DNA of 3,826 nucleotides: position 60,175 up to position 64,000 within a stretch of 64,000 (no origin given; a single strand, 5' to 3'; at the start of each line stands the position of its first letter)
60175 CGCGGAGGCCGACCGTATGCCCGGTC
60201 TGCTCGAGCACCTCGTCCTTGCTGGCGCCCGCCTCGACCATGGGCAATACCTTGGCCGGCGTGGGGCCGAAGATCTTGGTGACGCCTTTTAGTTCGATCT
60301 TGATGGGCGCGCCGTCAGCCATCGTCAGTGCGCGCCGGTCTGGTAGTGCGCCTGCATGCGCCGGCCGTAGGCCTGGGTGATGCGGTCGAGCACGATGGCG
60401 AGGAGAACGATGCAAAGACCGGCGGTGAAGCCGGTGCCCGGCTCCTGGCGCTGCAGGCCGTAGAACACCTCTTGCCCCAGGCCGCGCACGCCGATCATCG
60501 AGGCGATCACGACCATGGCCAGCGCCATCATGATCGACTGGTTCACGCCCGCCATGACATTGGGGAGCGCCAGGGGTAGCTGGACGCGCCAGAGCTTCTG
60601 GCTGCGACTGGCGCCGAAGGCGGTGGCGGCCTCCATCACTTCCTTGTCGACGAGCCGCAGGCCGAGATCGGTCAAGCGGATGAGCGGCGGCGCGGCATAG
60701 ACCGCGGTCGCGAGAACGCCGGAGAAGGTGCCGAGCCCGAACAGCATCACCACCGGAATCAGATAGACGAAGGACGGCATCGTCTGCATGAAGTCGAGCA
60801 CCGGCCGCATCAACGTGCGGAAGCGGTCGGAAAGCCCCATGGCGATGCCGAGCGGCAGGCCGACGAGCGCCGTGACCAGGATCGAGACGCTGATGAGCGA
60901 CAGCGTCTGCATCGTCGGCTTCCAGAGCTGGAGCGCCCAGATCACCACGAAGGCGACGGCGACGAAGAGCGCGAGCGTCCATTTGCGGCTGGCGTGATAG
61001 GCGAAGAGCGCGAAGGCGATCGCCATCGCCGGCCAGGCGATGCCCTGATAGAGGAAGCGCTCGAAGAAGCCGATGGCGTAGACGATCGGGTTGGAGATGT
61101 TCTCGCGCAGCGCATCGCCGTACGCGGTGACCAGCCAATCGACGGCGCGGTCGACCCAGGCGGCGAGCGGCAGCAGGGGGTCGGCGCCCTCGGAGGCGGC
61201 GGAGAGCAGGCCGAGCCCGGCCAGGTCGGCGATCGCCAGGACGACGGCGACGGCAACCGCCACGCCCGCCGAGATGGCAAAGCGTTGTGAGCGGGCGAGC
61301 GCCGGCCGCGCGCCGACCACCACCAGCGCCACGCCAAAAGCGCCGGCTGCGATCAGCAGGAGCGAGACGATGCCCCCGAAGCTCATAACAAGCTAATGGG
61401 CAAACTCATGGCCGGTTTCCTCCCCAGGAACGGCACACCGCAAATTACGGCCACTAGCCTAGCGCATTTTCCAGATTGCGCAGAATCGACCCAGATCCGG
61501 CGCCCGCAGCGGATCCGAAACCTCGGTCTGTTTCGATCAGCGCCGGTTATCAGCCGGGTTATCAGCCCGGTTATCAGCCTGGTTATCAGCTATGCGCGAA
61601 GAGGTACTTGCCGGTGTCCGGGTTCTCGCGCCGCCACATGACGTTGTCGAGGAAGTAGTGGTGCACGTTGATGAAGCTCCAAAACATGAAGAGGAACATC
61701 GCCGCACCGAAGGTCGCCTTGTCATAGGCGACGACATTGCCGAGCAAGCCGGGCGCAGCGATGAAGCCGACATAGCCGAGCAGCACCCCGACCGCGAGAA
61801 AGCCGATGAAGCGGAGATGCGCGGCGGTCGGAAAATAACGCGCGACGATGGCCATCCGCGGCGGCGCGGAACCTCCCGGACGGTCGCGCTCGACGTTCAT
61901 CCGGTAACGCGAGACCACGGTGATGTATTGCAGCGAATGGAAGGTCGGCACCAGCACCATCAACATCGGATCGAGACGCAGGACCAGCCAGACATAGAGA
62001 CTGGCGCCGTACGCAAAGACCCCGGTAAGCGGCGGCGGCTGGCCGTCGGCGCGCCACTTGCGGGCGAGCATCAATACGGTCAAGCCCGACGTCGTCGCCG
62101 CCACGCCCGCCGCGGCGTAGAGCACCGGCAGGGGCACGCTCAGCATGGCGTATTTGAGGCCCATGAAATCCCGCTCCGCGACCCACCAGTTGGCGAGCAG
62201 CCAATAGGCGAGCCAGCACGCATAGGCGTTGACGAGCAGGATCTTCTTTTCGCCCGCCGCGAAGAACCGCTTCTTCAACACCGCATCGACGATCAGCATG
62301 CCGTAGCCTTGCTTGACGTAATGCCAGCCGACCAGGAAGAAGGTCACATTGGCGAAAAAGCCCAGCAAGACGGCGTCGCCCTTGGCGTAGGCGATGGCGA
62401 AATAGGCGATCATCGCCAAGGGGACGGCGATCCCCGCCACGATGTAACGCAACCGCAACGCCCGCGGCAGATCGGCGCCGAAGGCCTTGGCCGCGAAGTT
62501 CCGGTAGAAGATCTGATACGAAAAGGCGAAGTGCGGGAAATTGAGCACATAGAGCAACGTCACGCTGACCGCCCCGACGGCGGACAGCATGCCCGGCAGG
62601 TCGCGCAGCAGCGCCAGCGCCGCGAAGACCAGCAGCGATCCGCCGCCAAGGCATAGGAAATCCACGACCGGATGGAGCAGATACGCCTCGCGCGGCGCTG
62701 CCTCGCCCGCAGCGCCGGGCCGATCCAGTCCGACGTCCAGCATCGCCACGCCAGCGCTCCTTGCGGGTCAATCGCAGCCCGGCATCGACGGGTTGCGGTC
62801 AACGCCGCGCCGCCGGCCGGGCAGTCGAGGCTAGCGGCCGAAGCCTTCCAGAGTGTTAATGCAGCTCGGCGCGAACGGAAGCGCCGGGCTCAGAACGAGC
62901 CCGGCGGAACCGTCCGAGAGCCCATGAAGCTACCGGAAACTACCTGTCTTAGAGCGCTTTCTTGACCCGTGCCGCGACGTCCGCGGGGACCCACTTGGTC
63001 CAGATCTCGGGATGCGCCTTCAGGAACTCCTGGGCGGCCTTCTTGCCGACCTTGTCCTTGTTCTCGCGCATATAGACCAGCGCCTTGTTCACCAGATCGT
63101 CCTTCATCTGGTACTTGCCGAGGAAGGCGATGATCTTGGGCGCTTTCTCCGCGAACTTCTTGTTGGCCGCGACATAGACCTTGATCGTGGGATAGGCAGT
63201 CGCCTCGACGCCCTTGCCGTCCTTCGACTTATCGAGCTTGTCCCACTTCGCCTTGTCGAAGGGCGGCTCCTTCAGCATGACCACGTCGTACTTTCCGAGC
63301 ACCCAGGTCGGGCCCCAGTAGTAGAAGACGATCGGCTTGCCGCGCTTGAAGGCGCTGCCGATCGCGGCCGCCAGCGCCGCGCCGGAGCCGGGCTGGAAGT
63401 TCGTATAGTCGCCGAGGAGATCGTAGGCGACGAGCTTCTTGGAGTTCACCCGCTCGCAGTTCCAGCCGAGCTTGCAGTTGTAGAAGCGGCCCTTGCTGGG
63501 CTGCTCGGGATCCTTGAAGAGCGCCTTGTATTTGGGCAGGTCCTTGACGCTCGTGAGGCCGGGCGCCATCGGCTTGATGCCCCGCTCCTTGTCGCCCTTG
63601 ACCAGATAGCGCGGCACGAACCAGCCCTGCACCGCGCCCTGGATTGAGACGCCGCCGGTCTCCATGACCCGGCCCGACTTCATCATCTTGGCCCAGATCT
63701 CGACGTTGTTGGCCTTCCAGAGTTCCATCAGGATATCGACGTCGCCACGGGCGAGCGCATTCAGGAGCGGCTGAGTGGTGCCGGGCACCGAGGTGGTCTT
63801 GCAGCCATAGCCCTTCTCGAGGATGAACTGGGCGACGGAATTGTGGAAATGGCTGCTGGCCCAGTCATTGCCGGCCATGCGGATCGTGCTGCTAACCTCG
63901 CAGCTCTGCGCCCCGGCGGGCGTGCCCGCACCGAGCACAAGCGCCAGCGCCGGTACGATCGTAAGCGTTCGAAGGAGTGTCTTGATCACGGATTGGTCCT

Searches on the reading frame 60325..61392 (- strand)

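Call 33: search_protein_families(library=pfam, max_evalue=1e-8, proteins=[window:60325-61392:-])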
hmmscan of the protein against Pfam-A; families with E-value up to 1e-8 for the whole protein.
window:60325-61392:- (355 aa): 1 family
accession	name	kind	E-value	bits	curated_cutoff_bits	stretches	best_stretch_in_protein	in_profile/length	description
PF00528.27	BPD_transp_1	-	9.9e-29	100.8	26.4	1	178-346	1-182/184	Binding-protein-dependent transport system inner membrane component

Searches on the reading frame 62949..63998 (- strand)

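Call 33: search_protein_families(library=pfam, max_evalue=1e-8, proteins=[window:62949-63998:-])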
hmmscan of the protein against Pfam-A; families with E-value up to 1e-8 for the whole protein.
window:62949-63998:- (349 aa): 1 family
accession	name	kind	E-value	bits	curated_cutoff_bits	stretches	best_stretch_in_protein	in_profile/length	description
PF04069.17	OpuAC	-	7.8e-59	199.8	21.2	1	38-327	2-256/257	Substrate binding domain of ABC-type glycine betaine transport system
